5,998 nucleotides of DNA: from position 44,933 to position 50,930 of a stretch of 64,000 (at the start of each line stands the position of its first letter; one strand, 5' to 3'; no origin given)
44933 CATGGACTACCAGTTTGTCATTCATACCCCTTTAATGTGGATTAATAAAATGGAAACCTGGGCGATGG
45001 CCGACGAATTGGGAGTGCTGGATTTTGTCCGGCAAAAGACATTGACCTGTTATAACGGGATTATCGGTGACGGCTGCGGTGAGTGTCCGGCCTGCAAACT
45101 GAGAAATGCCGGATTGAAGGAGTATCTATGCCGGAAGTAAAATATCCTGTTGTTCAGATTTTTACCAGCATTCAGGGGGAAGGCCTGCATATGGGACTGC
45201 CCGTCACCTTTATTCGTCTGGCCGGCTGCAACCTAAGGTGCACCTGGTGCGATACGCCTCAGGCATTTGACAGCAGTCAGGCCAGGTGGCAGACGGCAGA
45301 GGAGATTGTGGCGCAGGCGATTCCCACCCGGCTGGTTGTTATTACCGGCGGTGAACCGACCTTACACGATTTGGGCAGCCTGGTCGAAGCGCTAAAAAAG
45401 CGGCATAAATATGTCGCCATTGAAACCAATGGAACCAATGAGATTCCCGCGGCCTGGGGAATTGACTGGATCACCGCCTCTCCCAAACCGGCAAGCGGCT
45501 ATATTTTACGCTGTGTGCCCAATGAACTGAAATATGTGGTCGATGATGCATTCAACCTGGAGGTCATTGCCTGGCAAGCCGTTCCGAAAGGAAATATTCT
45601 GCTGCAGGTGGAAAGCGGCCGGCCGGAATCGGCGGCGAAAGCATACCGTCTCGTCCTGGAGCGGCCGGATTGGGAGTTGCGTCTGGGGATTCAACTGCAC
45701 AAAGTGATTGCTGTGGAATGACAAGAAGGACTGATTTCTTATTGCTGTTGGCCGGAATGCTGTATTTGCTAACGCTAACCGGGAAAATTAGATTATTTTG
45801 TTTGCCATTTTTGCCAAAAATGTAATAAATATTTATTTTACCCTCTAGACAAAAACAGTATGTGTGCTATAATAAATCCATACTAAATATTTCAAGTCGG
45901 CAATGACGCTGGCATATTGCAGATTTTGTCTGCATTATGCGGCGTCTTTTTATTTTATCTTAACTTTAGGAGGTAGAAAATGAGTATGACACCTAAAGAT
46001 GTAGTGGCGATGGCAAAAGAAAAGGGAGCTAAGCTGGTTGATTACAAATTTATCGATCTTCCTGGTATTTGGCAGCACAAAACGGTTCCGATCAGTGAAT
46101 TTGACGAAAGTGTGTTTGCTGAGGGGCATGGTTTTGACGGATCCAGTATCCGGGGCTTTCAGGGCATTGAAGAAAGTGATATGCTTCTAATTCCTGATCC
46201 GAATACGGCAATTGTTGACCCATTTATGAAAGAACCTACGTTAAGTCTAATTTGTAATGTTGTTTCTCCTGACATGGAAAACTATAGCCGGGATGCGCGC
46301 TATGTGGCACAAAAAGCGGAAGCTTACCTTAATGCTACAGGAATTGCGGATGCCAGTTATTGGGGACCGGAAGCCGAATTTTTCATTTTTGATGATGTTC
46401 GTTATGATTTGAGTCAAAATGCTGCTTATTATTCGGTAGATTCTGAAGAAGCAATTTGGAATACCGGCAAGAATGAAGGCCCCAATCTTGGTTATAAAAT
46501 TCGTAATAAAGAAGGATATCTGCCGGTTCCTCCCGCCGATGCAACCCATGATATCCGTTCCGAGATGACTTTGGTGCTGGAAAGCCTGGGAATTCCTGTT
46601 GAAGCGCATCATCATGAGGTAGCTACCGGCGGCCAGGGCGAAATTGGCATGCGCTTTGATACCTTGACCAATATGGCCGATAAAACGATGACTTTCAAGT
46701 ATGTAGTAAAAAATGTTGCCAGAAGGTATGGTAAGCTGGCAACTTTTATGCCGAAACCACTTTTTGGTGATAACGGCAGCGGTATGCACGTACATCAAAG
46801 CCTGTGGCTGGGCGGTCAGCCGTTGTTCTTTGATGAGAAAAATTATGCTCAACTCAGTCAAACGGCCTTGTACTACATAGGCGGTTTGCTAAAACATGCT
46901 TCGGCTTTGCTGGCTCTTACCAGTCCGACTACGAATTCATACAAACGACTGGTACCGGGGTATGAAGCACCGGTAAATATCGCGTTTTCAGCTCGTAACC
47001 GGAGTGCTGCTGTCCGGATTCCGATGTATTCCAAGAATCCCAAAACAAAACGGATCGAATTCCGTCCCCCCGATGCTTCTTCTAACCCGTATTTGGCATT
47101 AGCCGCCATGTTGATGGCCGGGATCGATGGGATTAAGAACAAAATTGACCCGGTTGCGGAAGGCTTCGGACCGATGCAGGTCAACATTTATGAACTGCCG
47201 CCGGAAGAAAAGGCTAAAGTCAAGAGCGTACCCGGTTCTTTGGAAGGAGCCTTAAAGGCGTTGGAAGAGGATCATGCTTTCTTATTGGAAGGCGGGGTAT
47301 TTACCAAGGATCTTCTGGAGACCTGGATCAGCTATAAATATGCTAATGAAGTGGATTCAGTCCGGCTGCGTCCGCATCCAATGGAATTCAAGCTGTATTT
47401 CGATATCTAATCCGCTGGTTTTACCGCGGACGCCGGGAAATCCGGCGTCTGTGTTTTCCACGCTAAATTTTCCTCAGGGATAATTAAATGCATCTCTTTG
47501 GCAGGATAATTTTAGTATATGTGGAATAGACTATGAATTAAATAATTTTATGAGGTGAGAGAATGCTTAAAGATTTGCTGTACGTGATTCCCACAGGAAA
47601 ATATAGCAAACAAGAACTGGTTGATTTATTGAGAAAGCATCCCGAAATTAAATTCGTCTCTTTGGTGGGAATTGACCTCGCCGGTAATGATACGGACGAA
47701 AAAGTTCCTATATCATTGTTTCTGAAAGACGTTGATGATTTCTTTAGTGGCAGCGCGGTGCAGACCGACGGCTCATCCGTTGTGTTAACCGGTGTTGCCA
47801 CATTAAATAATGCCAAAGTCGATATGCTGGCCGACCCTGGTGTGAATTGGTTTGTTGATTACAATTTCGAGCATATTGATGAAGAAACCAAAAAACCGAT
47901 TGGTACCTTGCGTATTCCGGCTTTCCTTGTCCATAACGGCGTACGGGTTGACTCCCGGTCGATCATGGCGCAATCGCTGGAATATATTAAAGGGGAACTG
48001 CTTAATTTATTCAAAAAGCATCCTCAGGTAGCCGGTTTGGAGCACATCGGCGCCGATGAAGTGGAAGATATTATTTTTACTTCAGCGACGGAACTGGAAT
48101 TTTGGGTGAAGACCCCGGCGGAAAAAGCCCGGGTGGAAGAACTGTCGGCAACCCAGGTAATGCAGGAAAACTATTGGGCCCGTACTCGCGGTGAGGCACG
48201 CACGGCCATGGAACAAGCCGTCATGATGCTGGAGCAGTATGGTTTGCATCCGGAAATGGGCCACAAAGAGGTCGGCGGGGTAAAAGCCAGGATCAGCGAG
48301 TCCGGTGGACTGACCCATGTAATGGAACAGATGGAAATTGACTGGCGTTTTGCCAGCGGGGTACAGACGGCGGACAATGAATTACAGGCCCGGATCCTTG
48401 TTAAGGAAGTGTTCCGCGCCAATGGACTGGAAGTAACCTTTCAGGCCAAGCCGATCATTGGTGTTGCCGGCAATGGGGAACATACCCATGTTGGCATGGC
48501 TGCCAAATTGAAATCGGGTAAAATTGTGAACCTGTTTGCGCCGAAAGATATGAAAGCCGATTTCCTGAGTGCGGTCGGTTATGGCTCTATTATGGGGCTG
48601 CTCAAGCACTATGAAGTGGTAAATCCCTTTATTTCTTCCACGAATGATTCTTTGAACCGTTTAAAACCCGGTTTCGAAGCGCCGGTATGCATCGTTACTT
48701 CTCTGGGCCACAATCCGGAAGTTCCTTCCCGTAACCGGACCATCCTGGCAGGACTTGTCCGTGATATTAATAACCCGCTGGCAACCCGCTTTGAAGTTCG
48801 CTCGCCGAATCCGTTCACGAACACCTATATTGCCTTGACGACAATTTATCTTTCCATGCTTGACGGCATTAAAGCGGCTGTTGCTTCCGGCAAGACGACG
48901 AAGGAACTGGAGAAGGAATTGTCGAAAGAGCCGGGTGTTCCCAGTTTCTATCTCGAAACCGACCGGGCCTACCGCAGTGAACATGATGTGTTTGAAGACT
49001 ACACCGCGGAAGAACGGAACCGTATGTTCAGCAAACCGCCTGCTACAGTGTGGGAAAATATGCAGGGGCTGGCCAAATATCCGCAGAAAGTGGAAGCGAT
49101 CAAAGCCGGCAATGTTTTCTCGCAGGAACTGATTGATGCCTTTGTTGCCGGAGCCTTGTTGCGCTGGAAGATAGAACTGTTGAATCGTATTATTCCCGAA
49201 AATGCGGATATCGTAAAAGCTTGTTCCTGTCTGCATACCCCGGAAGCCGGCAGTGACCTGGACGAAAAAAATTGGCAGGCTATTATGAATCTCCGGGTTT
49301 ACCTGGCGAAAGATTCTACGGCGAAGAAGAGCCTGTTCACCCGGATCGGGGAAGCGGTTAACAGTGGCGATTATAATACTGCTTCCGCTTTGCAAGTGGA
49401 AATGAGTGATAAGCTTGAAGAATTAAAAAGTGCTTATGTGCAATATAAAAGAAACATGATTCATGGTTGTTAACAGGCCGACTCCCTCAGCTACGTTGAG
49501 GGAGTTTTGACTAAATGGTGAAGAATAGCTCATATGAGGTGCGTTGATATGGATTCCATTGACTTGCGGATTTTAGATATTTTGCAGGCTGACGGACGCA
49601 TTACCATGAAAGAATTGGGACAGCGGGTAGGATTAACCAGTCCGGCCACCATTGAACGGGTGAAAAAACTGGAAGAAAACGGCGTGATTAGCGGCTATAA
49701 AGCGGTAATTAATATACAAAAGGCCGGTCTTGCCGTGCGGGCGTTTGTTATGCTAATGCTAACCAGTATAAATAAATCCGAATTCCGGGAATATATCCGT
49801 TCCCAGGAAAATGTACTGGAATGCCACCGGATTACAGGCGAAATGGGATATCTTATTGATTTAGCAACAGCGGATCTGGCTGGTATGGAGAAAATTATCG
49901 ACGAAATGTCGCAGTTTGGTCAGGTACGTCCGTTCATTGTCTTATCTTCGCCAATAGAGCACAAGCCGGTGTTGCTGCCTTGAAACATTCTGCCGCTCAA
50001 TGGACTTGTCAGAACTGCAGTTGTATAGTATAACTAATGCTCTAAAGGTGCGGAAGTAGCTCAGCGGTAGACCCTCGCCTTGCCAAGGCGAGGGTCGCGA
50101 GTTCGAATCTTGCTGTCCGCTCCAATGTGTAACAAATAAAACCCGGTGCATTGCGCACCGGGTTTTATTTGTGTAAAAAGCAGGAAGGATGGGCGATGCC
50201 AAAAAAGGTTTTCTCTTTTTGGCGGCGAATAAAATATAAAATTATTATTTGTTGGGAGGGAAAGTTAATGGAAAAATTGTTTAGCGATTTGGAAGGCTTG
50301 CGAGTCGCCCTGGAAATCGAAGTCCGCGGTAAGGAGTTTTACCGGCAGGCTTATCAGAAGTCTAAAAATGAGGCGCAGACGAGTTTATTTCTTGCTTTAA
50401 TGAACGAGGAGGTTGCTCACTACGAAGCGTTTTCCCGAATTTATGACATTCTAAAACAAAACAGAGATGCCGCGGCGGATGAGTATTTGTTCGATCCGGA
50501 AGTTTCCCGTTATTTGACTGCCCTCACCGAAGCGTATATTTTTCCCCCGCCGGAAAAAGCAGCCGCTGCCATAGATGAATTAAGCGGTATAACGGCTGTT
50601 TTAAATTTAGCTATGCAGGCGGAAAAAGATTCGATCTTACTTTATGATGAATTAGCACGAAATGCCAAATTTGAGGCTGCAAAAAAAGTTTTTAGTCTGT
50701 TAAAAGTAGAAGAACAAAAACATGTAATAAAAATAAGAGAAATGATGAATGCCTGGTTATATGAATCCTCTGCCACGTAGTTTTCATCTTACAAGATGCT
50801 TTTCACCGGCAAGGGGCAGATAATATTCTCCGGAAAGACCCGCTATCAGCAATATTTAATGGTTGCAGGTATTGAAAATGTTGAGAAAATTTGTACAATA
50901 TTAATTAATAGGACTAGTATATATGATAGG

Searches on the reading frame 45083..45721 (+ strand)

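Call 21: search_protein_families(library=pfam, proteins=[window:45083-45721:+])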
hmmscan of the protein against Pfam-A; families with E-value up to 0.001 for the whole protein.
window:45083-45721:+ (212 aa): 2 families
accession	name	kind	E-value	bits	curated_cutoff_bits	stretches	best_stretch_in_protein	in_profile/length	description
PF04055.27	Radical_SAM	-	5.2e-13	49.9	29.5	1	47-119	5-88/166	Radical SAM superfamily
PF13353.11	Fer4_12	-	0.0009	20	22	0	30-107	1-80/137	4Fe-4S single cluster domain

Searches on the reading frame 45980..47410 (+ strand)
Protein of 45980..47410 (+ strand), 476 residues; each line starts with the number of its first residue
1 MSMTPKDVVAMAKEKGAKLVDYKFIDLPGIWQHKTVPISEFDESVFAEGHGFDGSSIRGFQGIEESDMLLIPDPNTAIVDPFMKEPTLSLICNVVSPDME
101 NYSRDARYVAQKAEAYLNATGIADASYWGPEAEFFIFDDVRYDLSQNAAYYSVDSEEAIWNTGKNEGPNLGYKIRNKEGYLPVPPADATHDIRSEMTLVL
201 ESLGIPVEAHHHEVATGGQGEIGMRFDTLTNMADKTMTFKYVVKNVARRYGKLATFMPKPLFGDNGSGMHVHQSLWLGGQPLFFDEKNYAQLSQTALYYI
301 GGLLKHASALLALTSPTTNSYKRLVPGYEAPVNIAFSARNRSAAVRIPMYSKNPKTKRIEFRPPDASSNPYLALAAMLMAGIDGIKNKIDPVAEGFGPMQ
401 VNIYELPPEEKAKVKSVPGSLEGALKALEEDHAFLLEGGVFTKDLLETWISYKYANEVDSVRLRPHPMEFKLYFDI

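Call 21: search_protein_families(library=pfam, proteins=[window:45980-47410:+])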
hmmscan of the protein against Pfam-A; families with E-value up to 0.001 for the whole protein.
window:45980-47410:+ (476 aa): 2 families
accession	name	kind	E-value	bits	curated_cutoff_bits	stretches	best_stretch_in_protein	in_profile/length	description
PF00120.29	Gln-synt_C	-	3.8e-133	444.2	24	1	104-473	2-344/344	Glutamine synthetase, catalytic domain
PF03951.24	Gln-synt_N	-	1.2e-31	108.5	33.4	1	17-97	2-82/82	Glutamine synthetase, beta-Grasp domain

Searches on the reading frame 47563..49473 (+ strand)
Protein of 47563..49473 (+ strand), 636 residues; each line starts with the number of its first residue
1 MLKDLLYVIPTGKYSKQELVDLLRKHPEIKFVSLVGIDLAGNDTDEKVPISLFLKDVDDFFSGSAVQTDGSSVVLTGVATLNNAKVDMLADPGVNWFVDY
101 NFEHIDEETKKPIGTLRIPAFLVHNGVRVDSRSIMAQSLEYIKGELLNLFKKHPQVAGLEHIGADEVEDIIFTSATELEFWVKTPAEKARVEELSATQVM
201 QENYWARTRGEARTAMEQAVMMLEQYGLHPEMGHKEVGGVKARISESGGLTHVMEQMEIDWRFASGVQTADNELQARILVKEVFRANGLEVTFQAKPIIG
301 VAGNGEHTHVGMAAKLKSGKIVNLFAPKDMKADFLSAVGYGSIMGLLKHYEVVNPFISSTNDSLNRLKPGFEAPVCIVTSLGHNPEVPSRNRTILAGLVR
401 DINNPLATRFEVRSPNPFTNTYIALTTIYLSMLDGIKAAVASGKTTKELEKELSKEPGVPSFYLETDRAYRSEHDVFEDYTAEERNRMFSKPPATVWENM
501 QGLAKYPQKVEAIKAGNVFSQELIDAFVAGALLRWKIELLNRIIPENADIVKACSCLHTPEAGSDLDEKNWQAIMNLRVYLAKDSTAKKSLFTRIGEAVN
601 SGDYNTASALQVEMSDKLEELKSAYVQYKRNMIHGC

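Call 3: search_protein_families(library=pfam, proteins=[window:47563-49473:+])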
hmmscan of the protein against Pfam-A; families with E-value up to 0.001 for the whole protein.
window:47563-49473:+ (636 aa): 1 family
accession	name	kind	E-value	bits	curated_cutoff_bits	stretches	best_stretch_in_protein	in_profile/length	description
PF00120.29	Gln-synt_C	-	1.6e-37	129.8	24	1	169-449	19-277/344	Glutamine synthetase, catalytic domain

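Call 4: search_protein_families(library=ncbifam, proteins=[window:47563-49473:+])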
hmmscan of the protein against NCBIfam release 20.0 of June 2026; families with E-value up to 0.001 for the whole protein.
window:47563-49473:+ (636 aa): 4 families
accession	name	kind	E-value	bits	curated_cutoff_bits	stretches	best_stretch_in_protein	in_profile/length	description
TIGR00653.1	GlnA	equivalog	2.2e-39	135.4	429.15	1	24-447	7-388/462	type I glutamate--ammonia ligase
NF007006.0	PRK09469.1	equivalog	4.7e-26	91.4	845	1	17-446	4-393/469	glutamate--ammonia ligase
TIGR03105.1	gln_synth_III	equivalog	1.9e-20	72.8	469.6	1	256-447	185-365/435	type III glutamate--ammonia ligase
NF045547.1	GGputSyn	equivalog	5e-15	55.2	650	1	256-452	193-376/438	gamma-glutamylputrescine synthetase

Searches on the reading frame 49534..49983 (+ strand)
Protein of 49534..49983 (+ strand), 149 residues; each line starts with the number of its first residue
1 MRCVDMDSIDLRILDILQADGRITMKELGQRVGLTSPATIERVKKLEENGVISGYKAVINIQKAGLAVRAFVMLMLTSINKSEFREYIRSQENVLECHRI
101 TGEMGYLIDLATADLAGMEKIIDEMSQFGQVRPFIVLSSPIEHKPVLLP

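Call 3: search_protein_families(library=pfam, proteins=[window:49534-49983:+])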
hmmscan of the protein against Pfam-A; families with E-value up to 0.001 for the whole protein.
window:49534-49983:+ (149 aa): 6 families
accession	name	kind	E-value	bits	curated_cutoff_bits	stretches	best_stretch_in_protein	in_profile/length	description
PF13412.12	HTH_24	-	1e-17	63.9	21.9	1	6-52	1-47/48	Winged helix-turn-helix DNA-binding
PF13404.12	HTH_AsnC-type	-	8.3e-17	61.2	27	1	6-47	1-42/42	AsnC-type helix-turn-helix domain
PF01037.27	AsnC_trans_reg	-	9.3e-11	41.9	25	1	82-138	12-72/73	Lrp/AsnC ligand binding domain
PF01047.28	MarR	-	3.7e-06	27.2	24.6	1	11-53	6-48/59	MarR family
PF12802.13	MarR_2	-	2.1e-05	25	27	1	5-52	2-50/61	MarR family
PF22451.2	NirdL-like_HTH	-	0.00053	20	27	0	26-52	20-46/47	Siroheme decarboxylase NirDL-like HTH domain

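Call 4: search_protein_families(library=ncbifam, proteins=[window:49534-49983:+])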
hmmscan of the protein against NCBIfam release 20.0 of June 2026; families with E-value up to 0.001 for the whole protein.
window:49534-49983:+ (149 aa): 9 families
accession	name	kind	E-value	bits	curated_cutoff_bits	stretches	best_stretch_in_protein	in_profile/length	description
NF008370.0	PRK11169.1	equivalog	2.6e-23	82.5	233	1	4-124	10-133/164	leucine-responsive transcriptional regulator Lrp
NF053758.1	ChrTpTrnRegChrS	equivalog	1.4e-13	50.9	250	1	4-105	10-111/158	chromate efflux transcriptional regulator ChrS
NF040947.1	trans_reg_LysM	equivalog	8.3e-13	48.3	180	1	6-128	1-121/136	HTH-type transcriptional regulator LysM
NF008384.0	PRK11179.1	equivalog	2.6e-12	46.8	227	1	4-129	5-132/153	transcriptional regulator AsnC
NF041396.1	TranRegLrp_Halo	equivalog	6.5e-11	42.3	190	1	7-125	4-122/149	HTH-type transcriptional regulator Lrp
NF041395.1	TranRegLrpA1_Halo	equivalog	5.7e-10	39.3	250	1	7-124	4-121/142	HTH-type transcriptional regulator LrpA1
NF040820.1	trans_reg_LrpA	equivalog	1.4e-09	37.9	250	1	6-109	2-105/141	HTH-type transcriptional regulator LrpA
NF040707.3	Siroheme_Dcarb_AhbB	equivalog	0.00015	21.5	125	1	26-98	17-89/146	siroheme decarboxylase subunit beta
NF033788.1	HTH_metalloreg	subfamily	0.00063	19.5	55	0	11-55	14-58/77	metalloregulator ArsR/SmtB family transcription factor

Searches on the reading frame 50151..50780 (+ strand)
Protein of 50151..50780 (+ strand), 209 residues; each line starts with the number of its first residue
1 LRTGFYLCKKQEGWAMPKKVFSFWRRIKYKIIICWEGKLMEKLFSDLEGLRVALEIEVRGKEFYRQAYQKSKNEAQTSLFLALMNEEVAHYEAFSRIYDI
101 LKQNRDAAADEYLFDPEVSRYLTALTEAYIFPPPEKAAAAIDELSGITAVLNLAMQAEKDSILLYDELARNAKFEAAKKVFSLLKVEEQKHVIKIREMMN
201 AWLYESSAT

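Call 3: search_protein_families(library=pfam, proteins=[window:50151-50780:+])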
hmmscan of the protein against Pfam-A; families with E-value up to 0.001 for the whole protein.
window:50151-50780:+ (209 aa): 1 family
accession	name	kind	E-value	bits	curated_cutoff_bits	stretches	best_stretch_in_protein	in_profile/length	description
PF02915.23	Rubrerythrin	-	1.5e-10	42.1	22.8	2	150-201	2-55/137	Rubrerythrin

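Call 4: search_protein_families(library=ncbifam, proteins=[window:50151-50780:+])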
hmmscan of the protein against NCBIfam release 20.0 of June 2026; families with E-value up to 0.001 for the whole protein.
window:50151-50780:+ (209 aa): 4 families
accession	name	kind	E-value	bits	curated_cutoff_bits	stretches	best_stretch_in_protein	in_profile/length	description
NF058679.1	EncB_fam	subfamily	2.4e-06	27.5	90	1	150-201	24-75/117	encapsulin nanocompartment ferritin-likeEncB family encapsulin nanocompartment ferritin-like cargo protein cargo protein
TIGR04535.1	ferrit_encaps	subfamily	0.00014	21.8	125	0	145-199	13-66/114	encapsulin-associated ferritin-like protein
NF009413.0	PRK12775.1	equivalog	0.00015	19.7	1895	1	46-102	861-917/1006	putative trifunctional 2-polyprenylphenol hydroxylase/glutamate synthase subunit beta/ferritin domain-containing protein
NF045676.1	FeExpMbfA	equivalog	0.00055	19.4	450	0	52-102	102-152/318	iron exporter MbfA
